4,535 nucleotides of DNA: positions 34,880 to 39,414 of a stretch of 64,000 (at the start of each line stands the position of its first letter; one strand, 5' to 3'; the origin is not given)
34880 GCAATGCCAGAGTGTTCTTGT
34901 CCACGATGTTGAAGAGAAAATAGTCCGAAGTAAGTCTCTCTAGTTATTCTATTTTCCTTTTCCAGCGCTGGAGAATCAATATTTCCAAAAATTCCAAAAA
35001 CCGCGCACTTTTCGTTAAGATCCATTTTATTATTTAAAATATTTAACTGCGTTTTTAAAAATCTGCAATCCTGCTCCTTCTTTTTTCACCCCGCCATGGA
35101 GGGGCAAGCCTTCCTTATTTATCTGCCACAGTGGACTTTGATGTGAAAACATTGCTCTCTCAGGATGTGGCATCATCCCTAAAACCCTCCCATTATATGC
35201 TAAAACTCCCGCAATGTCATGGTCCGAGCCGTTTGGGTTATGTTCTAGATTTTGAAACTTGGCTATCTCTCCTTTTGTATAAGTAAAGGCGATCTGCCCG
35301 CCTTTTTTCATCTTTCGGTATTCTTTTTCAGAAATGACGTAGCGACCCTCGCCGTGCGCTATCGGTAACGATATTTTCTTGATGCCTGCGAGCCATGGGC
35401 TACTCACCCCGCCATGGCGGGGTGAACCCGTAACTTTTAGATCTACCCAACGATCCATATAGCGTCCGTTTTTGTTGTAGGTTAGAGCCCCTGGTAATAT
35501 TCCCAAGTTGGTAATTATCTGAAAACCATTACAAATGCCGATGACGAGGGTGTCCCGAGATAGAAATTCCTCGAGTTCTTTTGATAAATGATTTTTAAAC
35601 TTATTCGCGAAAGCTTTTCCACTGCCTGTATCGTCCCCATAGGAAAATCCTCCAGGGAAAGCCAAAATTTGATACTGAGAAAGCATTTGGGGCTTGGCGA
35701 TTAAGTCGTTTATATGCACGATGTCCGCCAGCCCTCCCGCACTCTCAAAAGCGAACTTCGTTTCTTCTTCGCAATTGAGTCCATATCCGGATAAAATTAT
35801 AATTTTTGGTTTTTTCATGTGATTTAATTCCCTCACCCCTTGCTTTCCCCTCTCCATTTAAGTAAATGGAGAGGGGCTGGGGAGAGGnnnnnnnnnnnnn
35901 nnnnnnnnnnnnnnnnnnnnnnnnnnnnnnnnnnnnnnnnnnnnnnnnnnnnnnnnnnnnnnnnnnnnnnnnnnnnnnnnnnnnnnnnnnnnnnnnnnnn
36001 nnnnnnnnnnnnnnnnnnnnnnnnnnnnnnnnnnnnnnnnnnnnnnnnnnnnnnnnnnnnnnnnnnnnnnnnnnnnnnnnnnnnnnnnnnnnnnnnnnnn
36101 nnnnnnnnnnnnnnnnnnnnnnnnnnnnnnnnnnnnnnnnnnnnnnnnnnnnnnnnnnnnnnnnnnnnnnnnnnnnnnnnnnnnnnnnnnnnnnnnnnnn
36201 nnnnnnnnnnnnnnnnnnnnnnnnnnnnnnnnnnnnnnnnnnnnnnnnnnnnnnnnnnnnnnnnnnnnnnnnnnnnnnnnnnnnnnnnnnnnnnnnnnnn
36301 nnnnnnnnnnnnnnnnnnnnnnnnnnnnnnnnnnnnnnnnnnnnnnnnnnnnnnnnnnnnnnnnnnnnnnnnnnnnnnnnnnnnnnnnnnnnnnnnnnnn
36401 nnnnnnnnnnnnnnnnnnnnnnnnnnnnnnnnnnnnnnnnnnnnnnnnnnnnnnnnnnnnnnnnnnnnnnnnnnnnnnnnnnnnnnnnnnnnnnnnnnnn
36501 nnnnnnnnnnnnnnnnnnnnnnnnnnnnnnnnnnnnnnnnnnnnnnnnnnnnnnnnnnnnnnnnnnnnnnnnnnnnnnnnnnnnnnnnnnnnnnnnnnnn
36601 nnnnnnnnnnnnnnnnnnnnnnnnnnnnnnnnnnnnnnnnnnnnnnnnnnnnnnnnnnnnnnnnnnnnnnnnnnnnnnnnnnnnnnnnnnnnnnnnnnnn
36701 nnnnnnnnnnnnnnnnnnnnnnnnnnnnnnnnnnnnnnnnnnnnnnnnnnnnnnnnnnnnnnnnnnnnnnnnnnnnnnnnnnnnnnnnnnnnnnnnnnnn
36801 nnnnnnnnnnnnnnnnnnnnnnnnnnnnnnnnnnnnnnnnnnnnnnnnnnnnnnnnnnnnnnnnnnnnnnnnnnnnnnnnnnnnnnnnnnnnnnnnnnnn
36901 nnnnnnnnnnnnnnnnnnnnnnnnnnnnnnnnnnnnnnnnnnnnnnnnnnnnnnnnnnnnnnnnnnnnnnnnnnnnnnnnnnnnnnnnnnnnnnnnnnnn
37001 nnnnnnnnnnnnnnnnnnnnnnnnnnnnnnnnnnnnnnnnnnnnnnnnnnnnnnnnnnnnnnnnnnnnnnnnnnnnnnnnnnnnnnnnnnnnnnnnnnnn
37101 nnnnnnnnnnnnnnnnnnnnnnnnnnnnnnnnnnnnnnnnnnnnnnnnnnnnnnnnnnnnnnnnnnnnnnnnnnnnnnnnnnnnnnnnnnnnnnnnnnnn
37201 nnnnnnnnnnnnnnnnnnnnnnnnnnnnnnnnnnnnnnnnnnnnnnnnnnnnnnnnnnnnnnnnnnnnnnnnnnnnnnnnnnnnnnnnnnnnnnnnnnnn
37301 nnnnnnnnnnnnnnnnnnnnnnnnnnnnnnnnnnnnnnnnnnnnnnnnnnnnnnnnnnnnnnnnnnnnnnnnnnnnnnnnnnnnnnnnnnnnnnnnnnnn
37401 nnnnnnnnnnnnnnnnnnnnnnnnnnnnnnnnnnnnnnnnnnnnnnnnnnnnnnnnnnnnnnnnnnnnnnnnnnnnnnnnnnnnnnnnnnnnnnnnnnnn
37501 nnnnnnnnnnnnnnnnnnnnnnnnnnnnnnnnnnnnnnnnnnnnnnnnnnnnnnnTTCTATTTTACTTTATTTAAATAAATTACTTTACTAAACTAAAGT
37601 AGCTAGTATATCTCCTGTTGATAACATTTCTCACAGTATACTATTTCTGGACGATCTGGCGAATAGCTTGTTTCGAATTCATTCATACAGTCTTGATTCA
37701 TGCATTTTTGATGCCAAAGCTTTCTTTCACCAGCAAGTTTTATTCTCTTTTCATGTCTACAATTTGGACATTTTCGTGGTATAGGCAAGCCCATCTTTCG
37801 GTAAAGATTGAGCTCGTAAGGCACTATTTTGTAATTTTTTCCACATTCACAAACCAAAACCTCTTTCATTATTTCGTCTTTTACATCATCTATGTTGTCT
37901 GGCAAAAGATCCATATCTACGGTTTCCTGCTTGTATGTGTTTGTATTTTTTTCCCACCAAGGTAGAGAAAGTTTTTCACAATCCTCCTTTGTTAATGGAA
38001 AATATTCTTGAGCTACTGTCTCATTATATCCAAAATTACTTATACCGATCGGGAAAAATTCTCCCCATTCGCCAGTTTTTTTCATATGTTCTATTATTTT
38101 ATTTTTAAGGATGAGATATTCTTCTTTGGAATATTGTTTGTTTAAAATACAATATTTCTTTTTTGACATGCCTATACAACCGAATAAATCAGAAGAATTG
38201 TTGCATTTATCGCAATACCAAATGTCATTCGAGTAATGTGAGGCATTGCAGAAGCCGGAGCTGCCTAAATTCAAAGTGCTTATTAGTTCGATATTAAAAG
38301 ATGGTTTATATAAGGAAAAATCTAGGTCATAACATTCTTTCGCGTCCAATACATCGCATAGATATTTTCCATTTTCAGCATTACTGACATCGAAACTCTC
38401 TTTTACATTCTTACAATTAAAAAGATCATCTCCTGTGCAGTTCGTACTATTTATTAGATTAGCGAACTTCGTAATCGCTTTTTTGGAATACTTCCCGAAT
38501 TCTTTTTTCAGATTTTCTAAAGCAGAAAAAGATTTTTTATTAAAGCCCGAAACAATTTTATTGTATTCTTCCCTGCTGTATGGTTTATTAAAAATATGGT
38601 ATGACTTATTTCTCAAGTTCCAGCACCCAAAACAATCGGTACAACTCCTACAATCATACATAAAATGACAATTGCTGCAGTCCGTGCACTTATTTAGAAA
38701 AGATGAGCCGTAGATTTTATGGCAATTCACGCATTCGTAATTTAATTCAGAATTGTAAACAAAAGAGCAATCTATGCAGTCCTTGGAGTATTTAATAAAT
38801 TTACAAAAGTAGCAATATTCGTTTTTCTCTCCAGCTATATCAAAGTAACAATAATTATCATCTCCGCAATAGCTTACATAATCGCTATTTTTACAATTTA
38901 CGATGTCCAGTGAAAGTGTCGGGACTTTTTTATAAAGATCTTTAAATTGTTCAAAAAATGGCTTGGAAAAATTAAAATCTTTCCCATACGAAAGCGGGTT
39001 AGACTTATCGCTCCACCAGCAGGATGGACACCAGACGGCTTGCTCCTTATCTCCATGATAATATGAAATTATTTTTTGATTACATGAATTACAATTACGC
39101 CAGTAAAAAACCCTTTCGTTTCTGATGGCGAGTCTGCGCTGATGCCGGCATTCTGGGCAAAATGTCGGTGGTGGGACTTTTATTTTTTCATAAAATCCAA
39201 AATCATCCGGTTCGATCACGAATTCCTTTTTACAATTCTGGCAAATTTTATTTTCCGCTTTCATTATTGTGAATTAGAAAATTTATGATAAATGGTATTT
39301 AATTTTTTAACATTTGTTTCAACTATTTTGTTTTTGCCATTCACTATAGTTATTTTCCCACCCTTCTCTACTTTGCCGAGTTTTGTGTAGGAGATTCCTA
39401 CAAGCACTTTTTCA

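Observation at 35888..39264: Tandem pair of large cysteine-rich zinc-ribbon proteins between purL and purQ, translationally coupled to purL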

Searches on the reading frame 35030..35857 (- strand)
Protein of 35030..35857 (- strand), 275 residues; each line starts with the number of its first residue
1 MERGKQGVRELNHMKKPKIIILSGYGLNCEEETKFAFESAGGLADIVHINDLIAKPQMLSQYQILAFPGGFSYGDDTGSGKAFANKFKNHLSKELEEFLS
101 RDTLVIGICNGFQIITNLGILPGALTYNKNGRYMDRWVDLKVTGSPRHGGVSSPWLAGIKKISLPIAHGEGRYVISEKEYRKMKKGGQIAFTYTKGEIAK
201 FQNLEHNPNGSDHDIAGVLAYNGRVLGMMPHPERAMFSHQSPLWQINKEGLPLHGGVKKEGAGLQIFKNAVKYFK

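Call 3: search_protein_families(library=pfam, proteins=[window:35030-35857:-], max_evalue=1)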
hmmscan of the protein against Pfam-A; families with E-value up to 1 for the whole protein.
window:35030-35857:- (275 aa): 3 families
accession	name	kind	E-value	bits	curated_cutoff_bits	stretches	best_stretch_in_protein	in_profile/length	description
PF13507.12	GATase_5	-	1.5e-71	241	27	1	16-274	1-260/260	CobB/CobQ-like glutamine amidotransferase domain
PF07685.20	GATase_3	-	0.00057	20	27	1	55-116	33-89/196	CobB/CobQ-like glutamine amidotransferase domain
PF01965.30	DJ-1_PfpI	-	0.16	12.3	26.6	1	60-123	60-115/165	DJ-1/PfpI family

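Call 80: find_related_loci(query=window:35030-35818:-, collection=metagenome_contigs, flank=8000)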
Query window:35030-35818:- (262 aa) in metagenome_contigs; peptide patterns used: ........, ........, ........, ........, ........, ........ (x = any residue, [..] = any of these).
395 stretches matched a pattern; 280 encode a relative of the query (tblastn E <= 1e-3); the best 80 are kept; 80 distinct loci.
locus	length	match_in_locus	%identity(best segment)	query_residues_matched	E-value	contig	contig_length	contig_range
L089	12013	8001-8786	85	2-262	6e-147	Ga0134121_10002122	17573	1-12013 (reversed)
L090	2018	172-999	80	1-262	4e-155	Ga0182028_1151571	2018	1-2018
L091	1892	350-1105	82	1-262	2e-154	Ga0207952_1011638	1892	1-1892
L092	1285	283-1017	82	3-261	4e-154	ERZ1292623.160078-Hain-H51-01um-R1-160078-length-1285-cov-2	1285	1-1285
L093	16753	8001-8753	79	5-262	2e-140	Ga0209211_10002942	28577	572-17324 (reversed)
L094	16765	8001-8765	79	1-261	5e-140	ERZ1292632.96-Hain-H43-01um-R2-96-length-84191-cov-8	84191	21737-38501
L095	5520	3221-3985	79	1-262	3e-139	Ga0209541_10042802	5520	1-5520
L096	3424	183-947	79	1-262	3e-143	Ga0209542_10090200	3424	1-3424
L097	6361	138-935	77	4-262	2e-138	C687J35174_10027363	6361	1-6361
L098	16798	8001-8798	77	4-262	4e-138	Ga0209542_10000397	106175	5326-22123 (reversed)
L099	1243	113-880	78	3-262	8e-151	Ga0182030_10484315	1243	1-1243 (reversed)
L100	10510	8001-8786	78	4-262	1e-137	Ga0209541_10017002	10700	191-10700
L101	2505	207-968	80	2-261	1e-144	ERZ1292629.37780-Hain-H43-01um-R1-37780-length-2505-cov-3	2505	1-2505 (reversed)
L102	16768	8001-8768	79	3-262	1e-136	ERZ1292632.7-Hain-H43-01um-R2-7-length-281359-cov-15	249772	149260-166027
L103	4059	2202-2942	77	2-261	7e-139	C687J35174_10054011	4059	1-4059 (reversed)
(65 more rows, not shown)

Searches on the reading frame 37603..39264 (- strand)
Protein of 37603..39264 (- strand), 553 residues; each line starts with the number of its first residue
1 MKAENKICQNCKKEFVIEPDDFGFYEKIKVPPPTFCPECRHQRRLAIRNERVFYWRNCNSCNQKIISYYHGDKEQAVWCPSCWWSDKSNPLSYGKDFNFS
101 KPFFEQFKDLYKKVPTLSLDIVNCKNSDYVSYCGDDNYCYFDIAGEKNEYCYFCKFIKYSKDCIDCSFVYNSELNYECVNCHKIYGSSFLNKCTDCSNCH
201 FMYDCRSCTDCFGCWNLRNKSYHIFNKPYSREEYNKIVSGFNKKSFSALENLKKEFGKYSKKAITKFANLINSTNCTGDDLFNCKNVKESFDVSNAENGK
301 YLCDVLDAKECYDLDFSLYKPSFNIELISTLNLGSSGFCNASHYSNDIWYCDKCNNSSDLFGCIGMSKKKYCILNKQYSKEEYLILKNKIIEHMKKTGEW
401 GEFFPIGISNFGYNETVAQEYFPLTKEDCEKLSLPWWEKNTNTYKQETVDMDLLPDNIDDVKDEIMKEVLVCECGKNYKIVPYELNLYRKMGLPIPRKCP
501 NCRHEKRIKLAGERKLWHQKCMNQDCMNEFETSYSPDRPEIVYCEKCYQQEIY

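Call 3: search_protein_families(library=pfam, proteins=[window:37603-39264:-], max_evalue=1)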
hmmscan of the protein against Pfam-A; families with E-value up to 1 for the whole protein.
window:37603-39264:- (553 aa): 1 family
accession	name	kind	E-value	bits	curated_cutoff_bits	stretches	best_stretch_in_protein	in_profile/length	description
PF09606.15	Med15_N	-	0.54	10.5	24.1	0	375-397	42-64/72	ARC105/Med15 mediator subunit N-terminal KIX domain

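Call 4: search_protein_families(library=ncbifam, proteins=[window:37603-39264:-], max_evalue=1)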
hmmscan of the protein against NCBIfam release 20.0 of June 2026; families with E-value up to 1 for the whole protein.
window:37603-39264:- (553 aa): 1 family
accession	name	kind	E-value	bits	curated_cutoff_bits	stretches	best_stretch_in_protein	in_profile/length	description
TIGR01985.1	phasin_2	equivalog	0.23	11.9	99.7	1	235-272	81-118/123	phasin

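Call 53: search_protein_families(library=padloc, proteins=[window:37603-39264:-], max_evalue=1)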
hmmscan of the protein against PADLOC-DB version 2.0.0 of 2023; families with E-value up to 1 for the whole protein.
window:37603-39264:- (553 aa): 0 families

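Call 54: search_protein_families(library=phrogs, proteins=[window:37603-39264:-], max_evalue=1)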
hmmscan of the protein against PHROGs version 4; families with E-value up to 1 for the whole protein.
window:37603-39264:- (553 aa): 2 families
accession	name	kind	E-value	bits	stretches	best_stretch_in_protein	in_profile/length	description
phrog_21676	-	unknown function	0.024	15.9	1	228-273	33-78/102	-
phrog_9336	-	unknown function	0.14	12.9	1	22-60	155-192/198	-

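Call 92: find_homologous_proteins(query=window:37603-39264:-, max_evalue=1e-50)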
Query window:37603-39264:- (553 aa): 7981 proteins with E <= 1e-50 among 8000 candidates; the best 120 are listed.
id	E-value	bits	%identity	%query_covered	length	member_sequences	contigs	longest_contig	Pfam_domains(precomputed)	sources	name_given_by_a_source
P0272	0.0e+0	1321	100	100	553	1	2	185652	-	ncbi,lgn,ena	-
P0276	0.0e+0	1112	83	100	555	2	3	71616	-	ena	-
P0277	0.0e+0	1069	80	99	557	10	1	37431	-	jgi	jgi:hypothetical protein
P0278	0.0e+0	1067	80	100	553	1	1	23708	-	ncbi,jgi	ncbi:MAG: hypothetical protein WC662_00920 [Candidatus Paceibacterota bacterium]|jgi:hypothetical pr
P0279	0.0e+0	1067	80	99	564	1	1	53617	-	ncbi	-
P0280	0.0e+0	1063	79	99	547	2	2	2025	-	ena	-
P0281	0.0e+0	1063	79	100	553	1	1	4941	-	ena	-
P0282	0.0e+0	1059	79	99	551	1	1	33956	-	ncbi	-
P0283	0.0e+0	1053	78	100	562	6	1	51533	-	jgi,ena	-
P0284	0.0e+0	1053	77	100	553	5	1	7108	-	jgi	-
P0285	0.0e+0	1053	78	100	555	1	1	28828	-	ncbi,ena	-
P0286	0.0e+0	1052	77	100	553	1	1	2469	-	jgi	jgi:hypothetical protein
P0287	0.0e+0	1040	77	99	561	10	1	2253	-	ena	-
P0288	0.0e+0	1035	75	100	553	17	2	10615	PF13451.13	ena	-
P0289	0.0e+0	1034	78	99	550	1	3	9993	-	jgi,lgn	jgi:hypothetical protein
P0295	3.1e-298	1008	75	100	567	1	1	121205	-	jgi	jgi:hypothetical protein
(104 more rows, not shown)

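Call 93: find_encoding_contigs(protein=P0276, flank=6000, max_places=1)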
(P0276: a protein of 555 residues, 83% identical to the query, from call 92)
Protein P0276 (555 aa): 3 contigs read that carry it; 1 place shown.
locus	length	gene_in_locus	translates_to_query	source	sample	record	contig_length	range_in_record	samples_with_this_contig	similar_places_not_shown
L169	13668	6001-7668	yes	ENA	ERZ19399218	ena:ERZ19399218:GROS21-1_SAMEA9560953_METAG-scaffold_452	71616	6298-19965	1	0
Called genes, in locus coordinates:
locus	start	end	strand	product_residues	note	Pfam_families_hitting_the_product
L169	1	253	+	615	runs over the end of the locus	PF13522:GATase_6, PF13537:GATase_7, PF01380:SIS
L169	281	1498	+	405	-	PF08240:ADH_N, PF00107:ADH_zinc_N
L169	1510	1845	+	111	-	PF00583:Acetyltransf_1, PF13673:Acetyltransf_10 (weak), PF13508:Acetyltransf_7, PF08445:FR47, PF14542:Acetyltransf_CG (weak)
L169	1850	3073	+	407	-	PF00155:Aminotran_1_2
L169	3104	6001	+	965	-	PF18072:FGAR-AT_linker, PF00586:AIRS, PF02769:AIRS_C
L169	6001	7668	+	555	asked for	-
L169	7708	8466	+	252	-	PF13507:GATase_5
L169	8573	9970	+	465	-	PF00310:GATase_2 (faint), PF13522:GATase_6, PF13537:GATase_7, PF00156:Pribosyltran (weak)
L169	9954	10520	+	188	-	PF00551:Formyl_trans_N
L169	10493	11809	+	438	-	PF02844:GARS_N, PF01071:GARS_A, PF02786:CPSase_L_D2, PF02222:ATP-grasp (weak), PF07478:Dala_Dala_lig_C (weak), PF02843:GARS_C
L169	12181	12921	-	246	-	-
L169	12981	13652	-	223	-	-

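Call 94: find_encoding_contigs(protein=P0295, flank=6000, max_places=1)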
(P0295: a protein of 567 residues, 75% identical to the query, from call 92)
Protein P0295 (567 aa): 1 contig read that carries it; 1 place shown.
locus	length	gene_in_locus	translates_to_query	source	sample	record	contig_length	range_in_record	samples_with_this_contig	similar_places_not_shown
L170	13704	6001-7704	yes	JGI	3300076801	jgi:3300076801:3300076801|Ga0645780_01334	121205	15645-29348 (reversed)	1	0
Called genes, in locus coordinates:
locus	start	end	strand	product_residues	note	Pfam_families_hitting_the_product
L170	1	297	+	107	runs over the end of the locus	PF03485:Arg_tRNA_synt_N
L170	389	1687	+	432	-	PF00750:tRNA-synt_1d, PF05746:DALR_1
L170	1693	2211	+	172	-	PF06414:Zeta_toxin, PF13238:AAA_18 (weak), PF13671:AAA_33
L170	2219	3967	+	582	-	-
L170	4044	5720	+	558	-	-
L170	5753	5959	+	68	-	-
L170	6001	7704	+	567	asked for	-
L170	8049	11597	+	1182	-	PF00133:tRNA-synt_1, PF00300:His_Phos_1, PF00133:tRNA-synt_1, PF09334:tRNA-synt_1g, PF08264:Anticodon_1, PF19302:DUF5915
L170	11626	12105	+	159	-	PF09827:CRISPR_Cas2 (faint), PF20803:PaaX_M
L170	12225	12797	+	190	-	PF00561:Abhydrolase_1 (faint), PF06821:Ser_hydrolase, PF12146:Hydrolase_4 (faint)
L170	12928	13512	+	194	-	PF11967:RecO_N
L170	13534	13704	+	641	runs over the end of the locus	-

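Call 95: find_encoding_contigs(protein=P0279, flank=6000, max_places=1)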
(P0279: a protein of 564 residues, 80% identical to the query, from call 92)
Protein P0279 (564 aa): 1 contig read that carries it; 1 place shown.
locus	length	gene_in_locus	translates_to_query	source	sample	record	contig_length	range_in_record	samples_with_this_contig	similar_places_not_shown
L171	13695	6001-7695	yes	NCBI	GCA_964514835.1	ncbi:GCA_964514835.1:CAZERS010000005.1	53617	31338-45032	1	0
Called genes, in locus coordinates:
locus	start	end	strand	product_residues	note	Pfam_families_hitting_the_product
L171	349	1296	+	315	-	-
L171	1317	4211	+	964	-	PF18072:FGAR-AT_linker, PF00586:AIRS, PF02769:AIRS_C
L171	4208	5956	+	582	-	-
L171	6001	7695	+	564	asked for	-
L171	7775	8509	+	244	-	PF13507:GATase_5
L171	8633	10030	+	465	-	PF00310:GATase_2 (faint), PF13522:GATase_6, PF13537:GATase_7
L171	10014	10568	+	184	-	PF00551:Formyl_trans_N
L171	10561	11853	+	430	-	PF02844:GARS_N, PF01071:GARS_A, PF02222:ATP-grasp (faint), PF02843:GARS_C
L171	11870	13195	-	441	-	PF00709:Adenylsucc_synt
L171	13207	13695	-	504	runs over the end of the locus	PF00478:IMPDH, PF00571:CBS, PF03060:NMO, PF01070:FMN_dh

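Call 111: predict_structure(alignment_id=A3)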
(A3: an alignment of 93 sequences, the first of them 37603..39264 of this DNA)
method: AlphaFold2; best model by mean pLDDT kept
length: 553 residues; sequences in the alignment: 93
mean_pLDDT: 87.2   pTM: 0.86
mean pLDDT of the five models: 87.2, 86.4, 86.0, 84.0, 83.4
residues with pLDDT >= 90: 318; 70-90: 183; 50-70: 51; < 50: 1
segments of 3 or more residues with pLDDT < 50: none
pLDDT, mean of each block of 10 residues (from residue 1): 93 93 90 92 90 93 95 93 90 97 95 92 87 88 85 75 75 72 63 75 89 93 97 96 94 92 90 77 71 68 72 69 69 68 69 81 91 96 97 96 90 93 94 91 94 96 97 95 90 92 87 86 96 90 95 92
secondary structure, 60 per line:
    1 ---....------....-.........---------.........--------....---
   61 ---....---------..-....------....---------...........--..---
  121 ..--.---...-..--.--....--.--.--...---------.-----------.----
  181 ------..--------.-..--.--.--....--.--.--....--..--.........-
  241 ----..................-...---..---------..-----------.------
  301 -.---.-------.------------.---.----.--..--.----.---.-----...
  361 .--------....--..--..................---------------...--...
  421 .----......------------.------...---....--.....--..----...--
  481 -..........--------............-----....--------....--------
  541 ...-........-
elements in order: E4-7 E14-17 H19-27 H37-45 E54-57 E64-67 H80-83 H90-93 H103-113 E129-131 E140-143 E152-154 E209-212 E221-224 H231-239 H246-262 E264-266 E358-361 E370-373 H380-397 H418-421 H426-431 H463-467 E476-478 H482-491 H500-511 E517-520 E529-532 E541-543 H545-552
